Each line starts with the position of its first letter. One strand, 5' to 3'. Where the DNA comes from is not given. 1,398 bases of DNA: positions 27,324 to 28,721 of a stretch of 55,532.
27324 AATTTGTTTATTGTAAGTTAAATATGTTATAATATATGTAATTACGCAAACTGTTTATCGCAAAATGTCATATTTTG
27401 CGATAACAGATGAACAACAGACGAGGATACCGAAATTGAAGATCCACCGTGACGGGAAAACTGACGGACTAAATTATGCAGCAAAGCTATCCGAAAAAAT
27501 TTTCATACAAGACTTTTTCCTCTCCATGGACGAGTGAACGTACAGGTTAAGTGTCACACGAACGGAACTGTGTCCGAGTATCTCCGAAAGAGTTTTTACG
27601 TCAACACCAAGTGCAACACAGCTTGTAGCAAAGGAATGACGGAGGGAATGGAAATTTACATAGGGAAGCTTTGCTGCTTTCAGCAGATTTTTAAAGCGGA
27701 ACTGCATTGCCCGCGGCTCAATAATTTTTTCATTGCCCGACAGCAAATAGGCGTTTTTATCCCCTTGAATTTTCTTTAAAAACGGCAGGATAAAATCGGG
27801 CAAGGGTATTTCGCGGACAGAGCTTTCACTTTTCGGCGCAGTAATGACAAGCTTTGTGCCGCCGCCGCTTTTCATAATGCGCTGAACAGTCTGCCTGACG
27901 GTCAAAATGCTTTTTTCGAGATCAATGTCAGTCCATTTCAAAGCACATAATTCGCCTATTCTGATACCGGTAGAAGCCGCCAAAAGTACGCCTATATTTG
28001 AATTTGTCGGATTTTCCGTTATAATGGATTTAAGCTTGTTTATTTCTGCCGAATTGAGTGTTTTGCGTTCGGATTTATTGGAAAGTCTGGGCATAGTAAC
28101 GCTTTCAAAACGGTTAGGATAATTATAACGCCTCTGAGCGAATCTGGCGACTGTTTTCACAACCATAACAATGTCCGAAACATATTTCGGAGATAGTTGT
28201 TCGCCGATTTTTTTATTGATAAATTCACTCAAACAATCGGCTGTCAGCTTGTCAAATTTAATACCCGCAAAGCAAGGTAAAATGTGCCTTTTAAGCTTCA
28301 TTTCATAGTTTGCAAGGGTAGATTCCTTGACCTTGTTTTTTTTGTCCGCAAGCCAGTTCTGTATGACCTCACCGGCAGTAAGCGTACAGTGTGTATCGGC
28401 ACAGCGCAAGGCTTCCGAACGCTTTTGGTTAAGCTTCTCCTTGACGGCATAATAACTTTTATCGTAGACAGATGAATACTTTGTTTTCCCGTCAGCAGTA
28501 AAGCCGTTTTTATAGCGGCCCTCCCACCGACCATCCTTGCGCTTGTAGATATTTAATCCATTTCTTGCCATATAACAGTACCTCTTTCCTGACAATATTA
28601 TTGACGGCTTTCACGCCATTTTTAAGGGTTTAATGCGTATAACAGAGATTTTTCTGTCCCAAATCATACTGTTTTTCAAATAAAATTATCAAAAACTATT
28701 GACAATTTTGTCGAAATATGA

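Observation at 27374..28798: Recombinase gene bracketed by two identical-arm palindromes with reverse-complement spacers, plus an orphan consensus promoter: possible invertible switch facing the RiPP operon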

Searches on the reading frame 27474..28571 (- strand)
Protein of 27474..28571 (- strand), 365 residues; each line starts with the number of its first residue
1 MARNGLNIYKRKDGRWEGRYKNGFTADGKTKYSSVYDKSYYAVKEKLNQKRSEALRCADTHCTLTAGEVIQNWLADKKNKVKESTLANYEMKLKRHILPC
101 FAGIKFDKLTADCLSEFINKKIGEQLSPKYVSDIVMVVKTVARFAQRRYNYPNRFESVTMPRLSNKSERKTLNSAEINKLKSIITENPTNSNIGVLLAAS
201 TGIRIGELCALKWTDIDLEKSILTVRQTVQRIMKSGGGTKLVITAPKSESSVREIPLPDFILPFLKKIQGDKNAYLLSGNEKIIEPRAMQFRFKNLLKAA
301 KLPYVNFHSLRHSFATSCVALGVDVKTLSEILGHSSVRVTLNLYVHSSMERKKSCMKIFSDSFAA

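Call 8: search_protein_families(library=pfam, proteins=[window:27474-28571:-], max_evalue=0.001)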
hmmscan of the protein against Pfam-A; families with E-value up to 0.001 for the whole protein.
window:27474-28571:- (365 aa): 2 families
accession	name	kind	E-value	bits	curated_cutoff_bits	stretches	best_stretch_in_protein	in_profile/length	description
PF00589.27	Phage_integrase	-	4.6e-26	92.1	27.1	1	171-350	2-171/172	Phage integrase family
PF14659.12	Phage_int_SAM_3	-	6.4e-13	49.2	22.6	1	67-121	3-57/58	Phage integrase, N-terminal SAM-like domain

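Call 10: find_encoding_contigs(protein=window:27474-28571:-, flank=6000, max_places=10)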
Protein window:27474-28571:- (365 aa): no gene with exactly this product is on record in the collection.

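Call 11: find_homologous_proteins(query=window:27474-28571:-, max_evalue=1e-20)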
Query window:27474-28571:- (365 aa): 7962 proteins with E <= 1e-20 among 8000 candidates; the best 120 are listed.
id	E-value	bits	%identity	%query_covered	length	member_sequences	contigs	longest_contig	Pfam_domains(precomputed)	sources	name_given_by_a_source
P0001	1.8e-239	811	100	100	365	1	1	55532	PF14659.13,PF00589.28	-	-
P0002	2.1e-170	584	71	100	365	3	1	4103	PF14659.13,PF00589.28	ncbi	-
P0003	2.9e-169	581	71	100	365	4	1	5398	PF14659.13,PF00589.28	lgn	-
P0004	1.3e-166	572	66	100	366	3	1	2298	PF14659.13,PF00589.28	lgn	-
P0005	5.9e-165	566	66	100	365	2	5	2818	PF14659.13,PF00589.28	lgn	-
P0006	6.9e-164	563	69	100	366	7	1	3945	PF14659.13,PF00589.28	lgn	-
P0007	8.1e-164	563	68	100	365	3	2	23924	PF14659.13,PF00589.28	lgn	-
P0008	6.2e-163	560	66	99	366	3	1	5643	PF14659.13,PF00589.28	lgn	-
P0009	6.7e-163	560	66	100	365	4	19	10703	PF14659.13,PF00589.28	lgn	-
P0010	9.3e-163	559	67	100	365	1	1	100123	PF14659.13,PF00589.28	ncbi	-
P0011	1.2e-162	559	67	100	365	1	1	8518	PF14659.13,PF00589.28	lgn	-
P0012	2.4e-162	558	67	100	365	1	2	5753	PF14659.13,PF00589.28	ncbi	-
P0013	7.8e-162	556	67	100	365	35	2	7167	PF14659.13,PF00589.28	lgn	-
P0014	1.8e-161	555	66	100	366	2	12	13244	PF14659.13,PF00589.28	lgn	-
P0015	2.6e-160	551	66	100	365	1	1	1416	PF14659.13,PF00589.28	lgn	-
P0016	8.5e-160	549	65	100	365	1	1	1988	PF14659.13,PF00589.28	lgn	-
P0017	1.0e-159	549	68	100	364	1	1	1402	PF14659.13,PF00589.28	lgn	-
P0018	1.4e-159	549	67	100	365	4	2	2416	PF14659.13,PF00589.28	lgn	-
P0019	1.7e-159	548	66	100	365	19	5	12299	PF14659.13,PF00589.28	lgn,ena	-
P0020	2.5e-159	548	65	99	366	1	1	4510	PF14659.13,PF00589.28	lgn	-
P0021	2.7e-159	548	65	100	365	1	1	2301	PF14659.13,PF00589.28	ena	-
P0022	5.4e-159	547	68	100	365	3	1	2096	PF14659.13,PF00589.28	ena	-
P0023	1.4e-158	545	65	100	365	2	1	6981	PF14659.13,PF00589.28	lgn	-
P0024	9.2e-158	543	65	100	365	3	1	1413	PF14659.13,PF00589.28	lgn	-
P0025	1.1e-157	543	67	100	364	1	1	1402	PF14659.13,PF00589.28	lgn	-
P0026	1.8e-157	542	66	100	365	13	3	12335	PF14659.13,PF00589.28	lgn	-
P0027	6.8e-157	540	64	100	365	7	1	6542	PF14659.13,PF00589.28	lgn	-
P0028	1.0e-156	539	68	100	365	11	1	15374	PF14659.13,PF00589.28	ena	-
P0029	5.1e-155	534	64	100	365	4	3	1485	PF14659.13,PF00589.28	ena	-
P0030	6.2e-155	533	65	100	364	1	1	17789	PF14659.13,PF00589.28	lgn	-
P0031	8.0e-155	533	65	100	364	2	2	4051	PF14659.13,PF00589.28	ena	-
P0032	8.1e-155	533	64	100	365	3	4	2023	PF14659.13,PF00589.28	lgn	-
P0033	1.8e-154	532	64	100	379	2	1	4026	PF14659.13,PF00589.28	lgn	-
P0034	7.3e-154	530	63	100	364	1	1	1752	PF14659.13,PF00589.28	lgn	-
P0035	9.5e-153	526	64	100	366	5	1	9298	PF14659.13,PF00589.28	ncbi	-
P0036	1.1e-151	523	63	100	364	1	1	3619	PF14659.13,PF00589.28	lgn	-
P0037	3.5e-151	521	62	100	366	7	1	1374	PF14659.13,PF00589.28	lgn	-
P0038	8.4e-150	517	62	100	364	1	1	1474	PF14659.13,PF00589.28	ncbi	-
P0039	4.2e-149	514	64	100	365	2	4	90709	PF14659.13,PF00589.28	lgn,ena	-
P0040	1.8e-147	509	61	100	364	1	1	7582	PF14659.13,PF00589.28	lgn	-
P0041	6.5e-145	501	64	100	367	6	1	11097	PF14659.13,PF00589.28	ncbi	-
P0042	1.3e-142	493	62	99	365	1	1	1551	PF14659.13,PF00589.28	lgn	-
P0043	1.4e-140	486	62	100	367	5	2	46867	PF14659.13,PF00589.28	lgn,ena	-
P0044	3.5e-140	485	60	100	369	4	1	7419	PF14659.13,PF00589.28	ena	-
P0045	4.6e-140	485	61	100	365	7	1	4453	PF14659.13,PF00589.28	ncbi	-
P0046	7.3e-140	484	59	100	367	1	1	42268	PF14659.13,PF00589.28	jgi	-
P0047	8.8e-140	484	60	100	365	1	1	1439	PF14659.13,PF00589.28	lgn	-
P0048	5.2e-139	481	60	99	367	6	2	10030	PF14659.13,PF00589.28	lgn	-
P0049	6.6e-139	481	60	99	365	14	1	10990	PF14659.13,PF00589.28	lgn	-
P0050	1.1e-138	480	60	100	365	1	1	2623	PF14659.13,PF00589.28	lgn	-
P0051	2.5e-138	479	60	99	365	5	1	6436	PF14659.13,PF00589.28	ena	-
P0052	5.5e-138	478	59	100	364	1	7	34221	PF14659.13,PF00589.28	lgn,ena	-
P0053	8.6e-138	477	60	100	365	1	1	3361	PF14659.13,PF00589.28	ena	-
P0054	2.2e-137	476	60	100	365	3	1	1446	PF14659.13,PF00589.28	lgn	-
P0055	2.4e-137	476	59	100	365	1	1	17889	PF14659.13,PF00589.28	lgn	-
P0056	3.7e-137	475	60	100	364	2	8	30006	PF14659.13,PF00589.28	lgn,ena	-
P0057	3.7e-137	475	60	100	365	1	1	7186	PF14659.13,PF00589.28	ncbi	-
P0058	4.0e-137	475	59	99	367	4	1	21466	PF14659.13,PF00589.28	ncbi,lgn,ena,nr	ncbi:MAG: site-specific integrase [Oscillospiraceae bacterium]|nr:site-specific integrase [Oscillosp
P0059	4.8e-136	471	59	100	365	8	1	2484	PF14659.13,PF00589.28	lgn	-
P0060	7.5e-136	471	59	100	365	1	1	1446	PF14659.13,PF00589.28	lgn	-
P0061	8.6e-136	471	59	99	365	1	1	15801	PF14659.13,PF00589.28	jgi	-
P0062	9.4e-136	470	60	99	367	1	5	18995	PF14659.13,PF00589.28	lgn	-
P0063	2.4e-135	469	58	100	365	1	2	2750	PF14659.13,PF00589.28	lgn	-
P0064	3.0e-135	469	59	100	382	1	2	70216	PF14659.13,PF00589.28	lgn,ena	-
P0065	3.7e-135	468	58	100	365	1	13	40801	PF14659.13,PF00589.28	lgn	-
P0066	3.7e-135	468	59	99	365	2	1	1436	PF14659.13,PF00589.28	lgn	-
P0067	4.2e-135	468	59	99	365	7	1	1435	PF14659.13,PF00589.28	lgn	-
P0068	3.1e-134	465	58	99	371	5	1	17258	PF14659.13,PF00589.28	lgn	-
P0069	1.6e-133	463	59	99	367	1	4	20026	PF14659.13,PF00589.28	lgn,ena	-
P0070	1.9e-133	463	59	99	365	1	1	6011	PF14659.13,PF00589.28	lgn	-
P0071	2.6e-133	462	58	99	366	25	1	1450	PF14659.13,PF00589.28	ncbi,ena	-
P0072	5.7e-133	461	57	100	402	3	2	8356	PF14659.13,PF00589.28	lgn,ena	-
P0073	5.5e-132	458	58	99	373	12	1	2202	PF14659.13,PF00589.28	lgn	-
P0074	8.1e-132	457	59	100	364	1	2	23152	PF14659.13,PF00589.28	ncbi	-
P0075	5.6e-131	455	59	98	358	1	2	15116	PF14659.13,PF00589.28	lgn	-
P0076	5.7e-131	455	56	99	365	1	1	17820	PF14659.13,PF00589.28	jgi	-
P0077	5.9e-131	455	57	99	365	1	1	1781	PF14659.13,PF00589.28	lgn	-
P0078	1.4e-130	453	56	100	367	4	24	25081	PF14659.13,PF00589.28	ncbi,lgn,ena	-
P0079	3.2e-130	452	55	100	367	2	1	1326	PF14659.13,PF00589.28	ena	-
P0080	5.3e-130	452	56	100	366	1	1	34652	PF14659.13,PF00589.28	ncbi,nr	ncbi:MAG: site-specific integrase [Eubacterium sp.]|nr:site-specific integrase [Eubacterium sp.]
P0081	1.5e-129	450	56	100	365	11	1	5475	PF14659.13,PF00589.28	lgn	-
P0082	2.9e-129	449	56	100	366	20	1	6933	PF14659.13,PF00589.28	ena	-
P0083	3.8e-129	449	56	100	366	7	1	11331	PF14659.13,PF00589.28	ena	-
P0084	3.8e-129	449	56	100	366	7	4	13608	PF14659.13,PF00589.28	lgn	-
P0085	4.3e-129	449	55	100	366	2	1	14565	PF14659.13,PF00589.28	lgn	-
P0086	4.4e-129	448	56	100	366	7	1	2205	PF14659.13,PF00589.28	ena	-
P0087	4.5e-129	448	57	100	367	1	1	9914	PF14659.13,PF00589.28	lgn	-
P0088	6.0e-129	448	56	100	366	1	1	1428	PF14659.13,PF00589.28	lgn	-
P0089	6.1e-129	448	56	100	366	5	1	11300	PF14659.13,PF00589.28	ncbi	-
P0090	6.5e-129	448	55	99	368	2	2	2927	PF14659.13,PF00589.28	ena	-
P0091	7.0e-129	448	56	99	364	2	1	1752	PF14659.13,PF00589.28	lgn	-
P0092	8.4e-129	448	56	99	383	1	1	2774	PF14659.13,PF00589.28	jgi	-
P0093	9.2e-129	447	56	100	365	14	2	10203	PF14659.13,PF00589.28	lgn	-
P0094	1.3e-128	447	56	100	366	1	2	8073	PF14659.13,PF00589.28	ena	-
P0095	1.7e-128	447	56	99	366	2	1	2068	PF14659.13,PF00589.28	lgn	-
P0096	2.6e-128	446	56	99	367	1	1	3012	PF14659.13,PF00589.28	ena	-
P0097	3.8e-128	445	55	100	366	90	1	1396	PF14659.13,PF00589.28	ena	-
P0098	4.9e-128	445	57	100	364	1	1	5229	PF14659.13,PF00589.28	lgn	-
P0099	7.3e-128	444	58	100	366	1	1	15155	PF14659.13,PF00589.28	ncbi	-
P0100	8.4e-128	444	56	99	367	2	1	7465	PF14659.13,PF00589.28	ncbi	-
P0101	1.5e-127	443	57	100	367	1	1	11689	PF14659.13,PF00589.28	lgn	-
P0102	3.2e-127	442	56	100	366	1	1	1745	PF14659.13,PF00589.28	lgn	-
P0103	4.3e-127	442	55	100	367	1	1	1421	PF14659.13,PF00589.28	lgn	-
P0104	4.6e-127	442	57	99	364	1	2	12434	PF14659.13,PF00589.28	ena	-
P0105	5.1e-127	442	55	100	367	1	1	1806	PF14659.13,PF00589.28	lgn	-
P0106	5.8e-127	442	56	100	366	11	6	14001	PF14659.13,PF00589.28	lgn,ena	-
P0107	5.9e-127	441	57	100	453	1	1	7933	PF14659.13,PF00589.28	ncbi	-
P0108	9.8e-127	441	55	100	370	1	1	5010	PF14659.13,PF00589.28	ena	-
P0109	2.1e-126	440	55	100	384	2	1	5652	PF14659.13,PF00589.28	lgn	-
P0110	3.2e-126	439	55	99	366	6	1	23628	PF14659.13,PF00589.28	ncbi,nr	ncbi:MAG: site-specific integrase [Ruminococcus sp.]|nr:site-specific integrase [Ruminococcus sp.]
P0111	6.2e-126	438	66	80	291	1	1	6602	PF14659.13,PF00589.28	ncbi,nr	ncbi:MAG: site-specific integrase, partial [Ruminococcus sp.]|nr:site-specific integrase [Ruminococc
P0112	1.4e-125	437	54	100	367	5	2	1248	PF14659.13,PF00589.28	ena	-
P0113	1.5e-125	437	57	100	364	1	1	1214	PF14659.13,PF00589.28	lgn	-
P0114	1.7e-125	437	56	100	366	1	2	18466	PF14659.13,PF00589.28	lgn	-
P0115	1.8e-125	437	57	100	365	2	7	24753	PF14659.13,PF00589.28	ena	-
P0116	1.8e-125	437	55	100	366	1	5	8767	PF14659.13,PF00589.28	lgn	-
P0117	5.4e-125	435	56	99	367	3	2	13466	PF14659.13,PF00589.28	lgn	-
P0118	7.4e-125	435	57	99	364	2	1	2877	PF14659.13,PF00589.28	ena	-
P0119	7.8e-125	435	54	100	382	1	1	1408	PF14659.13,PF00589.28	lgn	-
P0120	1.2e-124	434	55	99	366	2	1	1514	PF14659.13,PF00589.28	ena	-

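Call 12: find_encoding_contigs(protein=P0009, flank=5000, max_places=10)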
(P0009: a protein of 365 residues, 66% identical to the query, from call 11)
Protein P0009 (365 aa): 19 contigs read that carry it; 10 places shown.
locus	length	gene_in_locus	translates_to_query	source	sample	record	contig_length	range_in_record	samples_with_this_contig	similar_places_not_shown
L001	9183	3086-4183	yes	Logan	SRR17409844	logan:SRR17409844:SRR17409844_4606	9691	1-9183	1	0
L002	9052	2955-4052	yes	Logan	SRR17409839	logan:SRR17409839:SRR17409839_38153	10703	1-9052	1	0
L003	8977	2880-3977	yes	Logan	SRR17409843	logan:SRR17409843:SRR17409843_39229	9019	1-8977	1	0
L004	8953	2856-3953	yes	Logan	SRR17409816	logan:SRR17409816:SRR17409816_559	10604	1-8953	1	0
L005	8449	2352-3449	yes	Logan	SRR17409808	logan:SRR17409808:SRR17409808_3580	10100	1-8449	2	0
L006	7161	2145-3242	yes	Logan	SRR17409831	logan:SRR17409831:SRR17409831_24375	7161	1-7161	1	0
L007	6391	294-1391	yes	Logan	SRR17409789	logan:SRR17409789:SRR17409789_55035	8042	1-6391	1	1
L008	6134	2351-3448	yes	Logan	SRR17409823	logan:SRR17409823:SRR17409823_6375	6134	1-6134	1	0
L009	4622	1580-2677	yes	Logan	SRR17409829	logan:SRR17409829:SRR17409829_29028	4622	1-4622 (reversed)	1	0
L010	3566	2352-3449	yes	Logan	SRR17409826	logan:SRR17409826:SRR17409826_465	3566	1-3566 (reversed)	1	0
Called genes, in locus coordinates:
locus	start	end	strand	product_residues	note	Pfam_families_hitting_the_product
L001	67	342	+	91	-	-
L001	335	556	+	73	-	-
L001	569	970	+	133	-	-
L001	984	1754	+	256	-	PF00142:Fer4_NifH, PF01656:CbiA, PF06564:CBP_BcsQ (weak), PF09140:MipZ, PF10609:ParA, PF13614:AAA_31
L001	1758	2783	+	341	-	PF02195:ParB_N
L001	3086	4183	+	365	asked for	PF14659:Phage_int_SAM_3, PF00589:Phage_integrase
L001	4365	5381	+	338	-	PF13930:Endonuclea_NS_2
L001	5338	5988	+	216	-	-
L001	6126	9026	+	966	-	PF03372:Exo_endo_phos, PF13655:RVT_N, PF00078:RVT_1, PF08388:GIIM, PF24698:DUF7662 (weak)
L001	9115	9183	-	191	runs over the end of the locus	?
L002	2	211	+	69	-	?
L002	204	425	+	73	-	-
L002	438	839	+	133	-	-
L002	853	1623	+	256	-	PF00142:Fer4_NifH, PF01656:CbiA, PF06564:CBP_BcsQ (weak), PF09140:MipZ, PF10609:ParA, PF13614:AAA_31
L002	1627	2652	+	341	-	PF02195:ParB_N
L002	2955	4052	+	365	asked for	PF14659:Phage_int_SAM_3, PF00589:Phage_integrase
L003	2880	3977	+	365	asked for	PF14659:Phage_int_SAM_3, PF00589:Phage_integrase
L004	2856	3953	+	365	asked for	PF14659:Phage_int_SAM_3, PF00589:Phage_integrase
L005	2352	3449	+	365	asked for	PF14659:Phage_int_SAM_3, PF00589:Phage_integrase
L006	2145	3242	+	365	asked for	PF14659:Phage_int_SAM_3, PF00589:Phage_integrase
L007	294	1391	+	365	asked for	PF14659:Phage_int_SAM_3, PF00589:Phage_integrase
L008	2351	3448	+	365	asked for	PF14659:Phage_int_SAM_3, PF00589:Phage_integrase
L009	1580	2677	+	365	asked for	PF14659:Phage_int_SAM_3, PF00589:Phage_integrase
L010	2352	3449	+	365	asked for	PF14659:Phage_int_SAM_3, PF00589:Phage_integrase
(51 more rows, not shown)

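Call 13: find_encoding_contigs(protein=P0015, flank=5000, max_places=5)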
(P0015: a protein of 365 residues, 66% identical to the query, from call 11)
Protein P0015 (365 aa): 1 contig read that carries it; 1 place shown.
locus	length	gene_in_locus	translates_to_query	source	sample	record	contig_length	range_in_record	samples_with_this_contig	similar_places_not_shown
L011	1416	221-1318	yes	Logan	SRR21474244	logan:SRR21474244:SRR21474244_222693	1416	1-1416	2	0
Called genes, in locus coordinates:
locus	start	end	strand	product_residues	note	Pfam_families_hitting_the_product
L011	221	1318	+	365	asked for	PF14659:Phage_int_SAM_3, PF00589:Phage_integrase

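Call 19: find_related_loci(query=A1, collection=genome_contigs, flank=6000)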
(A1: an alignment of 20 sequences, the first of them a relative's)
Query A1 (365 aa) in genome_contigs; peptide patterns used: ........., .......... (x = any residue, [..] = any of these).
600 stretches matched a pattern (row limit reached: there are more); 540 encode a relative of the query (tblastn E <= 1e-3); the best 80 are kept; 80 distinct loci.
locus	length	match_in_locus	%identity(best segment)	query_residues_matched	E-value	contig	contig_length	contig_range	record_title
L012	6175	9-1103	67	1-365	3e-175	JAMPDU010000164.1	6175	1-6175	MAG: Ruminococcus sp. isolate NALB_7823_30 Scaffold_#164__SCF_164___6175_bp, whole genome shotgun sequence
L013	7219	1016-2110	66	1-365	2e-173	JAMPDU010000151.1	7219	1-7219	MAG: Ruminococcus sp. isolate NALB_7823_30 Scaffold_#151__SCF_151___7219_bp, whole genome shotgun sequence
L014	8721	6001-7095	64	1-365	6e-159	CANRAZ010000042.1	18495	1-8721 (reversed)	MAG: uncultured Lachnospiraceae bacterium isolate Lapin-016__bin37 genome assembly, contig: Lapin-016__NODE_2659_length_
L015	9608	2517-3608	59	1-363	7e-147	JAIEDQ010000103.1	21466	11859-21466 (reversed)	MAG: Oscillospiraceae bacterium isolate SC0389_S3_2 SC0389_S3_2_contig_103, whole genome shotgun sequence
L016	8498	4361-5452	59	1-363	5e-146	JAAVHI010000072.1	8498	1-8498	MAG: Ruminococcus sp. isolate Mgla_MAG_49-bin_14 c_000000076707, whole genome shotgun sequence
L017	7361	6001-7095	56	1-365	8e-137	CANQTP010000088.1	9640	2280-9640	MAG: uncultured Clostridia bacterium isolate Lapin-023__bin7 genome assembly, contig: Lapin-023__NODE_9030_length_9640_c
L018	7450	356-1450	55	1-365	2e-136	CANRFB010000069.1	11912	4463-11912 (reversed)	MAG: uncultured Clostridia bacterium isolate Lapin-023__bin87 genome assembly, contig: Lapin-023__NODE_6958_length_11912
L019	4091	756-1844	56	1-363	5e-138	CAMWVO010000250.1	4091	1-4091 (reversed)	MAG TPA_asm: uncultured Clostridia bacterium isolate SRR14411283_bin.2_metawrap_v1.3_MAG genome assembly, contig: NODE.4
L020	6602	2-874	66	75-365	1e-134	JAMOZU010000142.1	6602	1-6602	MAG: Ruminococcus sp. isolate NALB_7811_11 Scaffold_#142__SCF_142___6602_bp, whole genome shotgun sequence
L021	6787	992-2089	56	1-365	2e-132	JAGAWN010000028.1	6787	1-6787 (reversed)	MAG: Ruminiclostridium sp. isolate RGIG8838 Water_deer_Omasum-1__c19871, whole genome shotgun sequence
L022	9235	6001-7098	52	1-365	1e-132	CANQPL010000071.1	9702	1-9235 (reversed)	MAG: uncultured Clostridia bacterium isolate Lapin-012__bin44 genome assembly, contig: Lapin-012__NODE_7591_length_9702_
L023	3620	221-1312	56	1-364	1e-135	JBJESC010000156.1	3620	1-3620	MAG: Oscillospiraceae bacterium isolate PUUB39_bin.023 NODE_24394_length_3620_cov_5.308555, whole genome shotgun sequenc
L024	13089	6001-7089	58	1-365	1e-131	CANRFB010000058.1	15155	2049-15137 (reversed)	MAG: uncultured Clostridia bacterium isolate Lapin-023__bin87 genome assembly, contig: Lapin-023__NODE_5129_length_15155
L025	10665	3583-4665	54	1-360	5e-131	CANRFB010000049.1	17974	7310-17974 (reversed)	MAG: uncultured Clostridia bacterium isolate Lapin-023__bin87 genome assembly, contig: Lapin-023__NODE_4102_length_17974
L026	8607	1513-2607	54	1-365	5e-128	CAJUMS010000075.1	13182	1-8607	MAG TPA_asm: uncultured Oscillospiraceae bacterium isolate MGBC157433 genome assembly, contig: MGBC157433.75, whole geno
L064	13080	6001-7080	46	1-363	1e-99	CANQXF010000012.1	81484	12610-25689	MAG: uncultured Ruminiclostridium sp. isolate Lapin-020__bin123 genome assembly, contig: Lapin-020__NODE_234_length_8148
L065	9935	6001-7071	46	6-363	2e-99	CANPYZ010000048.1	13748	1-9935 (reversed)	MAG: uncultured Clostridia bacterium isolate Lapin-002__bin109 genome assembly, contig: Lapin-002__NODE_5771_length_1374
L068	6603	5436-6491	45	9-360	7e-99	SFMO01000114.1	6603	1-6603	MAG: Ruminococcus flavefaciens isolate W2P31.028 Contig15940, whole genome shotgun sequence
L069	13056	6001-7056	45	9-360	7e-99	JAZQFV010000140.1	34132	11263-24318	MAG: Ruminococcus sp. isolate T1900044632_TS20190098.MAGScoT_cleanbin_000010 SGB_1065_k141_103328, whole genome shotgun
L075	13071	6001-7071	44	6-363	7e-98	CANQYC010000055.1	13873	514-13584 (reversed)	MAG: uncultured Clostridia bacterium isolate Lapin-025__bin49 genome assembly, contig: Lapin-025__NODE_3417_length_13873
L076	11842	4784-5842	45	9-362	6e-98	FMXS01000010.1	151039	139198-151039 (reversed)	Ruminococcaceae bacterium FB2012 genome assembly, contig: IE31DRAFT_scaffold00008.8, whole genome shotgun sequence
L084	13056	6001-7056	47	6-360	2e-95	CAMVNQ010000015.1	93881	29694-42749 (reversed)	MAG TPA_asm: uncultured Clostridia bacterium isolate SRR8387716_bin.59_metaWRAP_v1.3_MAG genome assembly, contig: ERZ142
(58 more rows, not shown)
